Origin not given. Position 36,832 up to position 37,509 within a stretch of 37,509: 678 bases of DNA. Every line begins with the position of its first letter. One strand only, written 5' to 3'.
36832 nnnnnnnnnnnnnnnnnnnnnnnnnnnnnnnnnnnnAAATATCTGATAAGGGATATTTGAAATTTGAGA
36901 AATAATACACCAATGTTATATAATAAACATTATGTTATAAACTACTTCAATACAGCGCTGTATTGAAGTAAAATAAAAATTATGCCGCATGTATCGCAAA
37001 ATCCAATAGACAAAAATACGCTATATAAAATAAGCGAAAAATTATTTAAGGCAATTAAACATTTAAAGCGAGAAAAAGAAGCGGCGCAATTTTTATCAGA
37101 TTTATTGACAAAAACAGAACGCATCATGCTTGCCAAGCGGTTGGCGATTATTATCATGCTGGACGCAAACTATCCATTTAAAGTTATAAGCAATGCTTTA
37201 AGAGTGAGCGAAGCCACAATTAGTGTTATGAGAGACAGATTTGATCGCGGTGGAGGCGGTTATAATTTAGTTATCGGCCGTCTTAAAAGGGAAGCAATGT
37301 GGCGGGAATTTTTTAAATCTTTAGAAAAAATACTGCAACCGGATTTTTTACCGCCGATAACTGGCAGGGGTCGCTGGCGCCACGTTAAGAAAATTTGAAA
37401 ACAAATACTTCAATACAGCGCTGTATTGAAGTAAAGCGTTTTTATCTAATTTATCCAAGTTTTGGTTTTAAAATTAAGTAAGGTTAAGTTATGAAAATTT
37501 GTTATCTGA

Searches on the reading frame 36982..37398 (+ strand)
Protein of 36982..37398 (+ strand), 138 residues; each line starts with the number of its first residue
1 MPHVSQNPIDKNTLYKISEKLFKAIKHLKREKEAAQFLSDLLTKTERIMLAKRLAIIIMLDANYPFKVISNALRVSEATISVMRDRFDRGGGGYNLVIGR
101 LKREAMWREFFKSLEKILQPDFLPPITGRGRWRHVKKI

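Call 7: search_protein_families(library=pfam, proteins=[window:36982-37398:+], max_evalue=1)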
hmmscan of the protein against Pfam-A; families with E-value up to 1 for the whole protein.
window:36982-37398:+ (138 aa): 6 families
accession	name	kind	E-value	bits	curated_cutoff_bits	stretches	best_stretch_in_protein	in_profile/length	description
PF01371.25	Trp_repressor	-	4.3e-14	52.8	27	1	20-100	5-86/88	Trp repressor protein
PF13384.12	HTH_23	-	0.00042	20.5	24.6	1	51-91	5-45/50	Homeodomain-like domain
PF13936.12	HTH_38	-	0.018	15.2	27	1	50-81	7-38/44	Helix-turn-helix domain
PF13518.12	HTH_28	-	0.02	15.4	25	1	52-91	1-40/52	Helix-turn-helix domain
PF21292.3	EME1-MUS81_C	-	0.12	13.1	27.4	1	14-51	23-60/74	EME1/MUS81, C-terminal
PF18516.7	RuvC_1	-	0.25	11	26.2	1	18-67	73-119/244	RuvC nuclease domain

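Call 10: find_encoding_contigs(protein=window:36982-37398:+, flank=10000, max_places=4)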
Protein window:36982-37398:+ (138 aa): 23 contigs read that carry it; 4 places shown.
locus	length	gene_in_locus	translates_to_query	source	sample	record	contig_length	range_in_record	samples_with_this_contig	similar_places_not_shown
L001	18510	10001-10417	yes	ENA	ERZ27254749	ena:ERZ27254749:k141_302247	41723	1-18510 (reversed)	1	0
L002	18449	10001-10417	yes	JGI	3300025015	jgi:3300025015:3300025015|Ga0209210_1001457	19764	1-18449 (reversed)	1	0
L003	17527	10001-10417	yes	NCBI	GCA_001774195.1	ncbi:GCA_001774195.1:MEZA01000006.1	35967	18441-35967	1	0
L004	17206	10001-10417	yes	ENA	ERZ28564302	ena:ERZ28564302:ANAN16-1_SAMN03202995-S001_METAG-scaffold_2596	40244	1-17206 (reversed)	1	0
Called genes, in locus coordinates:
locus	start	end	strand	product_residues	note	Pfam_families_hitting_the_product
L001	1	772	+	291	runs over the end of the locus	PF01370:Epimerase, PF04321:RmlD_sub_bind, PF16363:GDP_Man_Dehyd, PF02719:Polysacc_synt_2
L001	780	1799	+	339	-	PF01073:3Beta_HSD, PF01370:Epimerase, PF02719:Polysacc_synt_2, PF04321:RmlD_sub_bind, PF07993:NAD_binding_4, PF08659:KR (weak), PF16363:GDP_Man_Dehyd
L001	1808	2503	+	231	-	PF00535:Glycos_transf_2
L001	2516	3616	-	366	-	PF04321:RmlD_sub_bind, PF01073:3Beta_HSD (weak), PF01370:Epimerase, PF02719:Polysacc_synt_2, PF16363:GDP_Man_Dehyd, PF07993:NAD_binding_4 (weak)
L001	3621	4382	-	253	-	PF00483:NTP_transferase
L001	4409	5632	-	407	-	PF01041:DegT_DnrJ_EryC1, PF00155:Aminotran_1_2, PF01053:Cys_Met_Meta_PP (weak), PF01212:Beta_elim_lyase (faint)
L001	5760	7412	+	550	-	-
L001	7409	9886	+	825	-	PF13231:PMT_2, PF01075:Glyco_transf_9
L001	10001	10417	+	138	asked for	PF01371:Trp_repressor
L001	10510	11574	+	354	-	PF13477:Glyco_trans_4_2 (weak), PF13439:Glyco_transf_4, PF13579:Glyco_trans_4_4 (weak), PF20706:GT4-conflict, PF00534:Glycos_transf_1, PF13692:Glyco_trans_1_4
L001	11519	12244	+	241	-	PF01209:Ubie_methyltran, PF13489:Methyltransf_23, PF13847:Methyltransf_31, PF08241:Methyltransf_11, PF08242:Methyltransf_12, PF13649:Methyltransf_25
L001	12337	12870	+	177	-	PF00293:NUDIX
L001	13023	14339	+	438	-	PF01467:CTP_transf_like, PF13714:PEP_mutase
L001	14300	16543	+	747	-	PF02776:TPP_enzyme_N, PF02775:TPP_enzyme_C, PF00465:Fe-ADH, PF13685:Fe-ADH_2, PF25137:ADH_Fe_C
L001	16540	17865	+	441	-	-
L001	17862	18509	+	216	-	?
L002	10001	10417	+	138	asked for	PF01371:Trp_repressor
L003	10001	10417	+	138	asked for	PF01371:Trp_repressor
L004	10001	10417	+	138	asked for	PF01371:Trp_repressor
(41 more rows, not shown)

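Call 16: search_solved_structures(query=L001:7409-9886:+, max_evalue=1)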
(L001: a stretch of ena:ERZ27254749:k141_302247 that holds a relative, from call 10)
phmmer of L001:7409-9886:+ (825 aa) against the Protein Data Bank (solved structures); distinct sequences matched with E-value up to 1: 5.
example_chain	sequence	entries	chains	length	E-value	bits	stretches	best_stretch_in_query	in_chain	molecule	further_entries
3tov_A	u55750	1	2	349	2.7e-22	82.2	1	478-777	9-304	Glycosyl transferase family 9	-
1psw_A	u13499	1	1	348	1.9e-10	43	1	479-819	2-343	ADP-HEPTOSE LPS HEPTOSYLTRANSFERASE II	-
6dfe_A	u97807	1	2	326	0.18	13.3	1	668-771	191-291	ADP-heptose--LPS heptosyltransferase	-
2gt1_A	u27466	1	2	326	0.19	13.3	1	668-771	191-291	Lipopolysaccharide heptosyltransferase-1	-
2h1f_A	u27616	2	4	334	0.19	13.3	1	668-771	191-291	Lipopolysaccharide heptosyltransferase-1 | Lipopolysaccharide heptosyltransferase 1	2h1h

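Call 21: search_protein_families(library=ncbifam, proteins=[L001:7409-9886:+], max_evalue=0.01)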
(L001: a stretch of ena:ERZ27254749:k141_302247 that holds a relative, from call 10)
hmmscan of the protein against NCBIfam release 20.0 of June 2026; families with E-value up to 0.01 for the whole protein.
L001:7409-9886:+ (825 aa): 7 families
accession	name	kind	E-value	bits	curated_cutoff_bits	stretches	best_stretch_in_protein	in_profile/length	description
TIGR02201.1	heptsyl_trn_III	equivalog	1.4e-22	80.2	170.2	1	479-784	1-311/344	putative lipopolysaccharide heptosyltransferase III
TIGR02195.1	heptsyl_trn_II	equivalog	1e-20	74.2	134.6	1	479-818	1-337/339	lipopolysaccharide heptosyltransferase II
NF007742.0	PRK10422.1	equivalog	3.8e-20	72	467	1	477-767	5-296/352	lipopolysaccharide core heptosyltransferase RfaQ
NF008162.0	PRK10916.1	equivalog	1.2e-13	51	569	2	645-819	169-343/348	ADP-heptose--LPS heptosyltransferase RfaF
TIGR02193.1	heptsyl_trn_I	equivalog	8.1e-12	45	185.3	1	664-803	189-304/320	lipopolysaccharide heptosyltransferase I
NF008204.0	PRK10964.1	equivalog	2.3e-05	23.7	437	1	654-778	178-298/322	lipopolysaccharide heptosyltransferase RfaC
NF047440.1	LA3751_2_3_fam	subfamily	5.9e-05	22.1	200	1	64-224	81-242/460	LA_3751/LA_3752 family putative glycosyltransferase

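Call 79: search_protein_families(library=pfam, proteins=[L001:16540-17865:+, L001:10510-11574:+, L001:13023-14339:+], max_evalue=0.1)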
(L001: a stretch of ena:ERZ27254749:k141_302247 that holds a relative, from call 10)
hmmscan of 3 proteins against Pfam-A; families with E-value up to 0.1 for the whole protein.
L001:16540-17865:+ (441 aa): 0 families

L001:10510-11574:+ (354 aa): 10 families
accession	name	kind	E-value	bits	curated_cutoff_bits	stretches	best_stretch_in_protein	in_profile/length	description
PF00534.26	Glycos_transf_1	-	1.7e-38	132.3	26.4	1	159-329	5-168/172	Glycosyl transferases group 1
PF13692.12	Glyco_trans_1_4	-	4.3e-25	89.1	27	1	172-317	4-140/142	Glycosyl transferases group 1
PF13439.12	Glyco_transf_4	-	6.5e-18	65.8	28.5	1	16-158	4-169/170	Glycosyltransferase Family 4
PF20706.3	GT4-conflict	-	6.9e-08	32.3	26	1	132-296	158-324/385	Family 4 Glycosyltransferase in conflict systems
PF13477.12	Glyco_trans_4_2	-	1.7e-07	31.9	23.4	1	22-132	15-139/139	Glycosyl transferase 4-like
PF13579.12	Glyco_trans_4_4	-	1.8e-07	32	29.7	1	15-141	2-144/158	Glycosyl transferase 4-like domain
PF13524.12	Glyco_trans_1_2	-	0.0033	17.8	25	1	191-301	6-98/144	Glycosyl transferase-like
PF19577.5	DcaP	-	0.054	12.9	27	1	194-265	8-85/410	DcaP outer membrane protein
PF21250.3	SOGP_2nd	-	0.089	12.5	27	0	101-206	103-208/249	Glycoside phosphorylase supersandwich domain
PF13407.12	Peripla_BP_4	-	0.093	12.7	35.1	0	69-103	182-218/258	Periplasmic binding protein domain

L001:13023-14339:+ (438 aa): 3 families
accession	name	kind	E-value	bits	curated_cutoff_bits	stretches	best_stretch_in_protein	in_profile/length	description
PF13714.12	PEP_mutase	-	3.4e-52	177.9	31.5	1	159-415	3-240/240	Phosphoenolpyruvate phosphomutase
PF01467.32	CTP_transf_like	-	5.9e-14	52.8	21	1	20-141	7-132/133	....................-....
PF06574.18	FAD_syn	-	0.071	13.4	27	0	54-117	59-132/158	FAD synthetase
